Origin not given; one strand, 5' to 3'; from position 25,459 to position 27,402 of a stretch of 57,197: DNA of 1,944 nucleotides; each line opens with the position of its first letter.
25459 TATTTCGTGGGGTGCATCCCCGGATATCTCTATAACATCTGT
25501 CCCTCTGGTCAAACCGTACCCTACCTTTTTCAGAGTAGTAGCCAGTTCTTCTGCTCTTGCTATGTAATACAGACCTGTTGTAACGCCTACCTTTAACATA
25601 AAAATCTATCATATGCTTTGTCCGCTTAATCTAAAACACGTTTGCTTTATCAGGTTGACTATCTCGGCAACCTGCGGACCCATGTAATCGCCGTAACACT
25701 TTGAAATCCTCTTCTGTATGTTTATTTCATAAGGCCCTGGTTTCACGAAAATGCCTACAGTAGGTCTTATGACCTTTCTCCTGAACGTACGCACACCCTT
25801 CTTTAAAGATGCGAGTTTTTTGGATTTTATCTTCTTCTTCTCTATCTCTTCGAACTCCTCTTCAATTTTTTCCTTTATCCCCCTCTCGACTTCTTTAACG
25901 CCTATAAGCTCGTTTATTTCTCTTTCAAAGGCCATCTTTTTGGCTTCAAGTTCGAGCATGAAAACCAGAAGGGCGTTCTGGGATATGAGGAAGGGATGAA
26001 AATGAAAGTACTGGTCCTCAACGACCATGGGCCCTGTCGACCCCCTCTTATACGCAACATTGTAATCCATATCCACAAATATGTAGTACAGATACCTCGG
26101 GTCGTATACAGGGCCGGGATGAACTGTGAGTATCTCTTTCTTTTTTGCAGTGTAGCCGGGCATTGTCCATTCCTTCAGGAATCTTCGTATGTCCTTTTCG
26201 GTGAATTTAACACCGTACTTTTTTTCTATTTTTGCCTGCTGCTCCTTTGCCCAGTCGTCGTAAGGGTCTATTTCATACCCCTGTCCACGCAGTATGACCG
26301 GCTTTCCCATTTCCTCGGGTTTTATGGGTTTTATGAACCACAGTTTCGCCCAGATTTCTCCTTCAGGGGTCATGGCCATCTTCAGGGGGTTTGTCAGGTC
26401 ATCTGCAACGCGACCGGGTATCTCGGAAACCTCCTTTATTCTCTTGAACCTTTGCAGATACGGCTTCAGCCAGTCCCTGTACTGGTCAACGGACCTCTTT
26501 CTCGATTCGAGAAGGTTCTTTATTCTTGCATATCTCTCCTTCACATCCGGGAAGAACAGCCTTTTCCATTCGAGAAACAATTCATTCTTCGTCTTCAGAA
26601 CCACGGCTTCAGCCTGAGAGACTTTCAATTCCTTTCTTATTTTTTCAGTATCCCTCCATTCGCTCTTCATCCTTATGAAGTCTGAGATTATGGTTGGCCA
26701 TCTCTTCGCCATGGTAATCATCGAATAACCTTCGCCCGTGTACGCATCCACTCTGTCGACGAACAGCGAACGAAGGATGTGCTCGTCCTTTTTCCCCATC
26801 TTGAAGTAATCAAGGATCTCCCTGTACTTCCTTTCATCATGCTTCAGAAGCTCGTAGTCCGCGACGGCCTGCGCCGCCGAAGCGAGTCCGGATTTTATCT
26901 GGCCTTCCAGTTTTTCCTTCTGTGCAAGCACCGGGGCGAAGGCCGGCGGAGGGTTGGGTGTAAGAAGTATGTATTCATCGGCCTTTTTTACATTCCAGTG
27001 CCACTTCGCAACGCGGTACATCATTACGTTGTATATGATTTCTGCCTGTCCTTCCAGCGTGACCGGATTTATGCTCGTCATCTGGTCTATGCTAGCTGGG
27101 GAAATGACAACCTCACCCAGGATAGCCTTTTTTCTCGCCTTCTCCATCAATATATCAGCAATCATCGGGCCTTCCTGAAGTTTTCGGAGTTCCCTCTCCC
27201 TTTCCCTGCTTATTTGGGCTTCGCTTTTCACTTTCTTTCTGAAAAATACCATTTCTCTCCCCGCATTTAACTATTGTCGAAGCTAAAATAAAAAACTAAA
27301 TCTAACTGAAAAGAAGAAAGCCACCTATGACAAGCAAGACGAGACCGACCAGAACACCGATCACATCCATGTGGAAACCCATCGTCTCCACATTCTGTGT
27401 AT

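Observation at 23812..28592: Five-gene divergent cluster of unrecognised proteins between trmB/lig and abce1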

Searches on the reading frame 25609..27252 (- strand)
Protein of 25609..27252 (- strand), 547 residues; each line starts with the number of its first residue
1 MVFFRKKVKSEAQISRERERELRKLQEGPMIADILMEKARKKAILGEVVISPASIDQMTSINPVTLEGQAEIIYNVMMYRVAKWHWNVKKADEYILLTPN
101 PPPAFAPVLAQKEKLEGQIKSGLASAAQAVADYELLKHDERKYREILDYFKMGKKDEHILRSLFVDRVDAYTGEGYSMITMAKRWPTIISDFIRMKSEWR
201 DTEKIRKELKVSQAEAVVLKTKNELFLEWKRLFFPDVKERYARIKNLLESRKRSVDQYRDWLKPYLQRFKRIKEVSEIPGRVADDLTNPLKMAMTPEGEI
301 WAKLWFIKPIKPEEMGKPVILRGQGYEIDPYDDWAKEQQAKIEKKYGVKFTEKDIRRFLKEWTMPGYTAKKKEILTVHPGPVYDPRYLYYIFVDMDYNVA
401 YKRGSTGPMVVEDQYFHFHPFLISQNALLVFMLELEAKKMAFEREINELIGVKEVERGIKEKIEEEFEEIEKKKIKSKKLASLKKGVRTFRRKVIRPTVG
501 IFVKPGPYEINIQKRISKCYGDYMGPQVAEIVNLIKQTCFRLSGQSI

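Call 3: search_protein_families(library=pfam, proteins=[window:25609-27252:-], max_evalue=1)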
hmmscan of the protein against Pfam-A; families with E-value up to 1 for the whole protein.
window:25609-27252:- (547 aa): 1 family
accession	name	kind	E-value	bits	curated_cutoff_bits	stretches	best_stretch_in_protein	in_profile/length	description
PF13592.12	HTH_33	-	0.062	13.4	25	1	340-362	12-34/60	Winged helix-turn helix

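Call 4: search_protein_families(library=ncbifam, proteins=[window:25609-27252:-], max_evalue=1)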
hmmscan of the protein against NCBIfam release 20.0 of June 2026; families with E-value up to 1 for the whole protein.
window:25609-27252:- (547 aa): 2 families
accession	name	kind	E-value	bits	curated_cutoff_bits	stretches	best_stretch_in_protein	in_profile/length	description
TIGR00138.1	rsmG_gidB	equivalog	0.068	12.8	99.5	1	421-516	62-156/183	16S rRNA (guanine(527)-N(7))-methyltransferase RsmG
NF049853.1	WD_0736_fam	equivalog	0.17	12.4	80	1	123-168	50-91/100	WD_0736 family protein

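Call 10: search_solved_structures(query=window:25609-27252:-, max_evalue=10)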
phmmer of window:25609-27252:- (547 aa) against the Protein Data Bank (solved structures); distinct sequences matched with E-value up to 10: 0.

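Call 12: find_homologous_proteins(query=window:25609-27252:-, max_evalue=0.001)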
Query window:25609-27252:- (547 aa): 353 proteins with E <= 0.001 among 8000 candidates; the best 120 are listed.
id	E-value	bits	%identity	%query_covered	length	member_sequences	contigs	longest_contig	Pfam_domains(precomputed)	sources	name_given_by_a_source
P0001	0.0e+0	1224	100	100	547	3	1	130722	-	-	-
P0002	0.0e+0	1053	83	100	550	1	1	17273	-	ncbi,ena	-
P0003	0.0e+0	1051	82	100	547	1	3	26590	-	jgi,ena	-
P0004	0.0e+0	1041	82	100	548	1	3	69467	-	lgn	-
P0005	0.0e+0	1036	82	100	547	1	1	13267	-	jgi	-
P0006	0.0e+0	1030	80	100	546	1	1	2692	-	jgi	jgi:hypothetical protein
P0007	0.0e+0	1029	81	100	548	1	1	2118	-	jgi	jgi:hypothetical protein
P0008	0.0e+0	1027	81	100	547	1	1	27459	-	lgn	-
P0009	0.0e+0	1027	81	100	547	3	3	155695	-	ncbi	-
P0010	0.0e+0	1023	81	100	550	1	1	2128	-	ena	-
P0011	0.0e+0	1011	79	100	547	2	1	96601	-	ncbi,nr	ncbi:MAG: hypothetical protein GTN38_00045 [Candidatus Aenigmarchaeota archaeon]|nr:hypothetical pro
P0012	3.7e-222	757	64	95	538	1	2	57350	-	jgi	jgi:uncharacterized protein (DUF1778 family)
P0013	1.7e-220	752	65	94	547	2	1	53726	-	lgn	-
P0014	3.9e-211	721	60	95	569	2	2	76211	-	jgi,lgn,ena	jgi:hypothetical protein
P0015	1.1e-207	709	61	97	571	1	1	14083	-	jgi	jgi:hypothetical protein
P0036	6.3e-197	674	59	96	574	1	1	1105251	-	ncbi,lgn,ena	-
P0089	1.0e-113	399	42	94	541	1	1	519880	-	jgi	jgi:hypothetical protein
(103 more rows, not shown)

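Call 14: find_encoding_contigs(protein=P0036, flank=8000, max_places=2)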
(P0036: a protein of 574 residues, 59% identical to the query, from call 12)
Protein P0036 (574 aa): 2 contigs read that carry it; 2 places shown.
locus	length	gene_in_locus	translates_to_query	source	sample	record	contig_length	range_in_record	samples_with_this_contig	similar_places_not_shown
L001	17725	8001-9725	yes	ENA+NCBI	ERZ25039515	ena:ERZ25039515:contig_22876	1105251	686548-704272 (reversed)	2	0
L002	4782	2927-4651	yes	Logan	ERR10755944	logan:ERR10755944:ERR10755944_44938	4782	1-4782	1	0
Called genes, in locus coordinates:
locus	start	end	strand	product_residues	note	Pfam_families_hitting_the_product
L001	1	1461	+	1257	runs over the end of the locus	-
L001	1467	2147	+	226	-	-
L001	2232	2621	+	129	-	PF04892:VanZ-LLP1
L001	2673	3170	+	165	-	-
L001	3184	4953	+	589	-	PF14697:Fer4_21 (faint), PF00037:Fer4 (weak), PF12837:Fer4_6 (weak), PF02463:SMC_N, PF03193:RsgA_GTPase (faint), PF00005:ABC_tran, PF13304:AAA_21 (weak), PF00005:ABC_tran, +4 more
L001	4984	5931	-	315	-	PF00892:EamA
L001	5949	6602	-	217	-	PF01047:MarR (weak), PF08220:HTH_DeoR (weak), PF12802:MarR_2, PF12840:HTH_20, PF13545:HTH_Crp_2 (weak), PF25213:HVO_A0261_N (weak), PF13412:HTH_24 (weak), PF01982:CTP-dep_RFKase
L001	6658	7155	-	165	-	-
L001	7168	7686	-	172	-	-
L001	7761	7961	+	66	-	-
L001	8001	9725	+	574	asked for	-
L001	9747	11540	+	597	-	-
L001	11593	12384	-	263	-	PF01978:TrmB, PF11495:TrmB_EBD_N, PF13091:PLDc_2 (faint)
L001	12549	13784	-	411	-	PF01068:DNA_ligase_A_M, PF09414:RNA_ligase (faint), PF04679:DNA_ligase_A_C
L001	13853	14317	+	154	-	-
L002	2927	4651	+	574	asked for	-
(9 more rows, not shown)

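Call 15: find_encoding_contigs(protein=P0089, flank=8000, max_places=2)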
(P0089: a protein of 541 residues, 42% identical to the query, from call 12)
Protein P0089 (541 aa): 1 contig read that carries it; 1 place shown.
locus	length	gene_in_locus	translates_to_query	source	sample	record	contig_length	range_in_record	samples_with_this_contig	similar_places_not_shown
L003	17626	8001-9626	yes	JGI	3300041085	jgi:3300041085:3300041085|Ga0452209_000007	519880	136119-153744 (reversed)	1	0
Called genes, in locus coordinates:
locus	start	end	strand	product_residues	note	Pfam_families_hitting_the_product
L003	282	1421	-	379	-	PF01926:MMR_HSR1, PF02421:FeoB_N (weak), PF08438:YGR210-like_G4, PF02824:TGS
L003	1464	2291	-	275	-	PF25231:DUF7847 (faint)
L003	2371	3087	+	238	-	PF01135:PCMT, PF13847:Methyltransf_31 (weak), PF13649:Methyltransf_25 (weak)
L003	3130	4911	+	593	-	PF04068:Fer4_RLI (weak), PF00037:Fer4, PF12837:Fer4_6 (weak), PF02463:SMC_N (weak), PF13476:AAA_23 (faint), PF00005:ABC_tran, PF13304:AAA_21 (faint), PF00005:ABC_tran, +1 more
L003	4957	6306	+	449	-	-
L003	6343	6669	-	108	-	-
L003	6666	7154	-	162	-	-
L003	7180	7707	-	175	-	-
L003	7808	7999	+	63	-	-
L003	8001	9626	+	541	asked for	-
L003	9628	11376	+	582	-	-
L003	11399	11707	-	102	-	-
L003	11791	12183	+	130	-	PF00293:NUDIX, PF14815:NUDIX_4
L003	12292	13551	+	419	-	PF01909:NTP_transf_2, PF18765:Polbeta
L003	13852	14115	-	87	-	-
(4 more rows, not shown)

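Call 18: search_solved_structures(query=A1, max_evalue=10, show_alignments=2)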
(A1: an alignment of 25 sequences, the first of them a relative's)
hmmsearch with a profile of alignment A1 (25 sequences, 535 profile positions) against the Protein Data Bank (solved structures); distinct sequences matched with E-value up to 10: 1.
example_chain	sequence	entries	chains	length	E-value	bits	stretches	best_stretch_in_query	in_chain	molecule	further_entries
2w57_A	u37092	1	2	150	1.2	11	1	319-348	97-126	FERRIC UPTAKE REGULATION PROTEIN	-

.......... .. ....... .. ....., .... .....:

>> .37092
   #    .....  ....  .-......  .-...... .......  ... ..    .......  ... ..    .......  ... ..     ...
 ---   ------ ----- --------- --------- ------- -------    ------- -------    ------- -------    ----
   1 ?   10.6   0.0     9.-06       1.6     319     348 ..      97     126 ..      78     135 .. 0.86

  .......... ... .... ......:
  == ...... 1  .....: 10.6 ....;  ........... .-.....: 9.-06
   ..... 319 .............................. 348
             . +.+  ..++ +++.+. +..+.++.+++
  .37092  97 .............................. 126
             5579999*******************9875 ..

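Call 19: find_related_loci(query=A1, collection=genome_contigs, flank=7000)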
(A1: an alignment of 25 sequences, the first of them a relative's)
Query A1 (547 aa) in genome_contigs; peptide patterns used: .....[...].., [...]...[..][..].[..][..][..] (x = any residue, [..] = any of these).
156 stretches matched a pattern; 132 encode a relative of the query (tblastn E <= 1e-3); the best 80 are kept; 80 distinct loci.
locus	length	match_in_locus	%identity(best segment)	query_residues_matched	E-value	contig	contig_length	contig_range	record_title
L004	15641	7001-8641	81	1-547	0e+0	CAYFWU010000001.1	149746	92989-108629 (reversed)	MAG TPA_asm: uncultured archaeon isolate ERP108616_co2_128 genome assembly, contig: NODE_45_length_149746_cov_8.137450,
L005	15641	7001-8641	79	1-547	0e+0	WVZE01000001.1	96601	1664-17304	MAG: Candidatus Aenigmatarchaeota archaeon isolate CS3-C152 C_merged_R1_(paired)_contig_4161, whole genome shotgun seque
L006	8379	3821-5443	63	30-544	0e+0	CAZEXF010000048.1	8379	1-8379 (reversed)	MAG TPA_asm: uncultured archaeon isolate SRP214966_co4_448 genome assembly, contig: NODE_10310_length_8379_cov_5.401730,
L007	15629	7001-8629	59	30-546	0e+0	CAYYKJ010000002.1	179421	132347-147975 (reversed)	MAG TPA_asm: uncultured archaeon isolate SRP141376_co1_226 genome assembly, contig: NODE_126_length_179421_cov_14.235234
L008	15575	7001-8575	62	31-545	0e+0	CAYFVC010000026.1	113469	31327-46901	MAG TPA_asm: uncultured archaeon isolate ERP108616_co1_107 genome assembly, contig: k119_415357, whole genome shotgun se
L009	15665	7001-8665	57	18-544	0e+0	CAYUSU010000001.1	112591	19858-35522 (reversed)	MAG TPA_asm: uncultured archaeon isolate binchicken_co81_500 genome assembly, contig: NODE_100_length_112591_cov_6.98485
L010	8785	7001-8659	59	9-545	0e+0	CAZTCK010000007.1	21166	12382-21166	MAG TPA_asm: uncultured archaeon isolate binchicken_co184_69 genome assembly, contig: NODE_4122_length_21166_cov_7.70096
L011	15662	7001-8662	57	16-544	0e+0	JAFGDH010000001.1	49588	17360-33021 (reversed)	MAG: Candidatus Aenigmatarchaeota archaeon isolate Zod_Metabat.1163 k87_19601, whole genome shotgun sequence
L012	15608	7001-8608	58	24-545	0e+0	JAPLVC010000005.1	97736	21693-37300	MAG: Candidatus Aenigmatarchaeota archaeon isolate LacPavin_0920_SED3_MAG_50_31 LacPavin_0920_SED3_scaffold_3146942, who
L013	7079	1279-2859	61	31-545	0e+0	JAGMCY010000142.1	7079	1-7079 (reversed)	MAG: Candidatus Aenigmatarchaeota archaeon isolate RS_17_31 ZL495.bin.31.fa_142, whole genome shotgun sequence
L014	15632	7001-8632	58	5-545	0e+0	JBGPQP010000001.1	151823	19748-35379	MAG: Candidatus Aenigmatarchaeota archaeon isolate OBJ1_062018_150_3 k141_226725_length_151823_cov_15.5064, whole genome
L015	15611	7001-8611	57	23-545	0e+0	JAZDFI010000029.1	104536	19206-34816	MAG: Candidatus Aenigmatarchaeota archaeon isolate MEGAHIT-group-0.199 k141_2824719, whole genome shotgun sequence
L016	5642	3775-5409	54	25-545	0e+0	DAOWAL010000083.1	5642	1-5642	MAG TPA_asm: Candidatus Aenigmatarchaeota archaeon isolate CSMAG_1834 CSMAG_1834_k141_992084_length_5642_cov_8.0000, who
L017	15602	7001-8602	59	23-545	0e+0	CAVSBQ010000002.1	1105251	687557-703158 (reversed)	MAG: Candidatus Aenigmarchaeota archaeon isolate MFD04408.bin.2.45 genome assembly, contig: contig_22876, whole genome s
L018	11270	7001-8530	54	23-546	3e-178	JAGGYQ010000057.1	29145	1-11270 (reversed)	MAG: Candidatus Aenigmatarchaeota archaeon isolate AUK182 PB_MBMC_136_c_000000000073, whole genome shotgun sequence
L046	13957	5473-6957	42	30-538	4e-114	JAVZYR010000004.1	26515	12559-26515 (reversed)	MAG: Candidatus Aenigmatarchaeota archaeon isolate JZ-3_201901_bins_3 JZ-3_201901_bins_3_scaffold_4, whole genome shotgu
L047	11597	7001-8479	44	30-537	6e-114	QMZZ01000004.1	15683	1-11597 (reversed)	MAG: Candidatus Aenigmatarchaeota archaeon isolate B14_G16 B14_Guay16_scaffold_02098, whole genome shotgun sequence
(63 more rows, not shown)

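Call 26: predict_structure(alignment_id=A1)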
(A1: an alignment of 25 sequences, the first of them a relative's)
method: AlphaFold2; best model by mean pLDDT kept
length: 547 residues; sequences in the alignment: 25
mean_pLDDT: 70.6   pTM: 0.59
mean pLDDT of the five models: 70.6, 70.2, 68.0, 63.6, 61.9
residues with pLDDT >= 90: 13; 70-90: 316; 50-70: 132; < 50: 86
segments of 3 or more residues with pLDDT < 50: 1-11, 21-25, 177-179, 279-282, 316-326, 367-369, 405-407, 466-505
pLDDT, mean of each block of 10 residues (from residue 1): 41 53 57 87 81 75 78 86 86 68 59 73 77 84 82 79 78 52 74 85 88 85 87 80 81 76 68 57 52 63 86 52 53 87 84 87 65 59 82 86 57 83 89 87 66 52 49 41 44 46 49 55 78 87 70
secondary structure, 60 per line:
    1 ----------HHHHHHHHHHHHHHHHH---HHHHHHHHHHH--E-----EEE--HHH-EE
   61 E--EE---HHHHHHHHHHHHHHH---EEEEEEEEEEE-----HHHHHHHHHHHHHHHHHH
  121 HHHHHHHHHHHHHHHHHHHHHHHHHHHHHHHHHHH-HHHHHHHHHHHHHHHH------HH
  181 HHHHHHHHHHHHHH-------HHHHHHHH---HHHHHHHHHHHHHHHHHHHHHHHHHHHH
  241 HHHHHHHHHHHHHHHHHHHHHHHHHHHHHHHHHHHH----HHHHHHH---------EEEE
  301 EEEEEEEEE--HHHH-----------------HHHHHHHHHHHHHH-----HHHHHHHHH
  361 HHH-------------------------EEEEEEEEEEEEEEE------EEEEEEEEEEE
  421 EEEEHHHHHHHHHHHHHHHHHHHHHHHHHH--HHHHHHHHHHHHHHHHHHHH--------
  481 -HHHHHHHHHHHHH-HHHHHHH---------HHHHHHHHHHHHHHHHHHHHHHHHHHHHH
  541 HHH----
elements in order: H11-27 H31-41 E50-52 E59-61 H69-83 E87-97 H103-155 H157-172 H179-194 H202-209 H213-276 H281-287 E297-309 H312-315 H333-346 H352-363 E389-403 E410-424 H425-450 H453-472 H482-494 H496-502 H512-543
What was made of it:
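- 25609..27252 (-): Gene B: 547-aa basic (pI 9.5), highly charged orphan protein. Its model shows two very long helices (103-155 and 213-276) and a small beta-sheet domain. The most conserved block is residues ~120-245. AF2 model: pLDDT 70.6, pTM 0.59 (call 26).
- B's model has 53- and 64-residue helices (call 26).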

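Call 30: fold_search(model_id=the predicted structure, library=pdb)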
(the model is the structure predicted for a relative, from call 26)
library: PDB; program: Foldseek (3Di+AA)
matches with E <= 10: 448; with E <= 0.001: 0
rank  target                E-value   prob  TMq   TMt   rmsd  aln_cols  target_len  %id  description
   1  7ng9_A                3.6e-01  0.06  0.10  0.13  36.4       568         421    8  Trimeric efflux pump Klebsiella TolC (released 2021-06-30)
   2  8i4v_A                4.6e-01  0.12  0.10  0.17  26.7       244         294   15  Cryo-EM structure of 5-subunit Smc5/6 arm region (released 2024-06-26)
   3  9hmx_A                5.1e-01  0.21  0.10  0.26  17.9       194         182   14  Structure of SteB-RipA complex from Mycobacterium tuberculosis (released 2025-07-30)
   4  7sqc_1F               6.7e-01  0.10  0.08  0.19  27.3       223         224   10  Ciliary C1 central pair apparatus isolated from Chlamydomonas reinhardtii (released 2022-04-13)
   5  8pm4_A                7.8e-01  0.07  0.11  0.10  24.8       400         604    9  Cryo-EM structure of the Cas12m-crRNA-target DNA complex (released 2024-02-07)
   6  8dk2_D                7.8e-01  0.02  0.09  0.07  43.6       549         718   12  CryoEM structure of Pseudomonas aeruginosa PA14 JetABC in an unclamped state trapped in ATP dependent dimeric form (released 2022-10-05)
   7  5xei                  8.2e-01  0.07  0.09  0.10  22.3       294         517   14  Crystal structure of the Smc head domain with a coiled coil and joint derived from Pyrococcus yayanosii (released 2017-06-07)
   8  4igy_A                9.1e-01  0.04  0.04  0.12  13.1        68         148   12  Crystal structure of kirola (Act d 11) - triclinic form (released 2013-09-04)
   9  5xg2                  9.6e-01  0.21  0.15  0.30  17.1       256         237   14  Crystal structure of a coiled-coil segment (residues 345-468 and 694-814) of Pyrococcus yayanosii Smc (released 2017-06-07)
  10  2ns9_A                9.6e-01  0.04  0.05  0.13  13.0        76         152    8  Crystal structure of protein APE2225 from Aeropyrum pernix K1, Pfam COXG (released 2006-11-14)
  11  8i9r_Cy               9.6e-01  0.02  0.05  0.08  21.2       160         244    8  Cryo-EM structure of a Chaetomium thermophilum pre-60S ribosomal subunit - State 5S RNP (released 2023-05-17)
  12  5by8_A                1.0e+00  0.02  0.05  0.10  22.8       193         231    9  The structure of Rpf2-Rrs1 explains its role in ribosome biogenesis (released 2015-07-08)
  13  8pv1_Cf               1.0e+00  0.02  0.05  0.07  21.1       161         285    7  Chaetomium thermophilum pre-60S State 6 - pre-5S rotation - L1 intermediate - composite structure (released 2023-11-15)
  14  9cbc_B                1.2e+00  0.05  0.14  0.07  36.1       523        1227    8  Yersinia entomophaga holotoxin complex in pore conformation (released 2025-12-31)
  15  1lo7                  1.2e+00  0.03  0.06  0.16  16.6       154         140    9  X-ray structure of 4-Hydroxybenzoyl CoA Thioesterase complexed with 4-hydroxyphenacyl CoA (released 2002-05-13)
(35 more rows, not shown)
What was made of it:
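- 25609..27252 (-): Foldseek against PDB gives nothing better than E = 0.36 (call 30).
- On SMC/Rad50-type coiled-coil ATPases (B): Foldseek hits to SMC arms have E >= 0.46 and TM <= 0.15 (call 30).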

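Call 36: search_protein_families(library=phrogs, proteins=[window:25609-27252:-], max_evalue=0.1)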
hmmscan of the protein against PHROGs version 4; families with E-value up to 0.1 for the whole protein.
window:25609-27252:- (547 aa): 1 family
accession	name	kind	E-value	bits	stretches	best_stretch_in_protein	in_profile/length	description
phrog_4753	-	unknown function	0.0041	18.1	1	239-283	15-59/97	-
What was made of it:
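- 25609..27252 (-): PHROGs gave one weak hit, E = 0.0041, to a family of unknown function (call 36).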

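Call 37: search_protein_families(library=padloc, proteins=[window:25609-27252:-], max_evalue=0.1)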
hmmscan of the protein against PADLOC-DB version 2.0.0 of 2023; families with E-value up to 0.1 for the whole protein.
window:25609-27252:- (547 aa): 0 families

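Call 66: search_protein_representatives(alignment_id=A1)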
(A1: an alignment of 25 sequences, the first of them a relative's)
Query: 25 sequences, 535 profile positions. Proteins with E-value up to 0.001 (for the whole library): 244; up to 1e-10: 197; up to 1e-30: 129. The best 150 are listed.
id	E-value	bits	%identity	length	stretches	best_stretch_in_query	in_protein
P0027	2.8e-213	726.0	-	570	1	13-534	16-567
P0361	2.9e-211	719.3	-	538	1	21-531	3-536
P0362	7.5e-199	678.4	-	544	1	15-532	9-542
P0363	3.0e-191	653.3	-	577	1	16-531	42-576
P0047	1.1e-186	638.2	-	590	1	11-534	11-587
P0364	1.1e-176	605.2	-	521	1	12-531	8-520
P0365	9.5e-176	602.1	-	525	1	21-531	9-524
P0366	1.1e-167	575.6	-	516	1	22-531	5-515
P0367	2.5e-158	544.7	-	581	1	18-531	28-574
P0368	1.6e-147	508.9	-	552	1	39-531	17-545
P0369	3.4e-144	498.0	-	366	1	171-530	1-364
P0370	7.9e-144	496.8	-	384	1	21-315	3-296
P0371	7.8e-134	463.8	-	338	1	29-332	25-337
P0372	1.3e-125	436.6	-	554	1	48-530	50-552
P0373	2.0e-125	436.1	-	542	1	45-529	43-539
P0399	1.2e-100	354.2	-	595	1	37-529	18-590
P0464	2.0e-50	188.5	-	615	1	37-531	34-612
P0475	2.6e-42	161.8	-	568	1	48-531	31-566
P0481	9.9e-37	143.3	-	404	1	53-306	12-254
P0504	2.5e-24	102.4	-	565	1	36-531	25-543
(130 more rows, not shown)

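Call 67: find_encoding_contigs(protein=P0504, flank=8000, max_places=2)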
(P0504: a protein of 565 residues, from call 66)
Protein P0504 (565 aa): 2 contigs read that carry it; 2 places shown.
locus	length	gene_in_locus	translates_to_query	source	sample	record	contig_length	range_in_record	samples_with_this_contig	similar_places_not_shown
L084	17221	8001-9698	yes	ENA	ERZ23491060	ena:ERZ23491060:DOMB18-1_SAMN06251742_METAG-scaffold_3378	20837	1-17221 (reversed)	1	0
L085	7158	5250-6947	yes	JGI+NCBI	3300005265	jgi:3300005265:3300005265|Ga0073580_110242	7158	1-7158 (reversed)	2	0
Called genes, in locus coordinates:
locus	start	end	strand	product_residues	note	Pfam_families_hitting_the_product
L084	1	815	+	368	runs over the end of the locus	PF00988:CPSase_sm_chain, PF00117:GATase, PF07722:Peptidase_C26 (weak)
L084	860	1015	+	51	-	PF03911:Sec61_beta (weak)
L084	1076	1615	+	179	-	PF00857:Isochorismatase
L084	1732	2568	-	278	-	PF13495:Phage_int_SAM_4, PF00589:Phage_integrase, PF22823:MrpR_C_cat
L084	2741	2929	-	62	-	-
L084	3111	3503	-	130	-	-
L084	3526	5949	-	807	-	PF02878:PGM_PMM_I (weak)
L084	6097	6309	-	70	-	PF06973:DUF1297 (weak)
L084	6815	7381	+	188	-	-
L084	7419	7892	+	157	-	-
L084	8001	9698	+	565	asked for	-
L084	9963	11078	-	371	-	PF00579:tRNA-synt_1b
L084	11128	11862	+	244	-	PF01145:Band_7, PF13421:Band_7_1 (faint)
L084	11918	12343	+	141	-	-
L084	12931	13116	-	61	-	-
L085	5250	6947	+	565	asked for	-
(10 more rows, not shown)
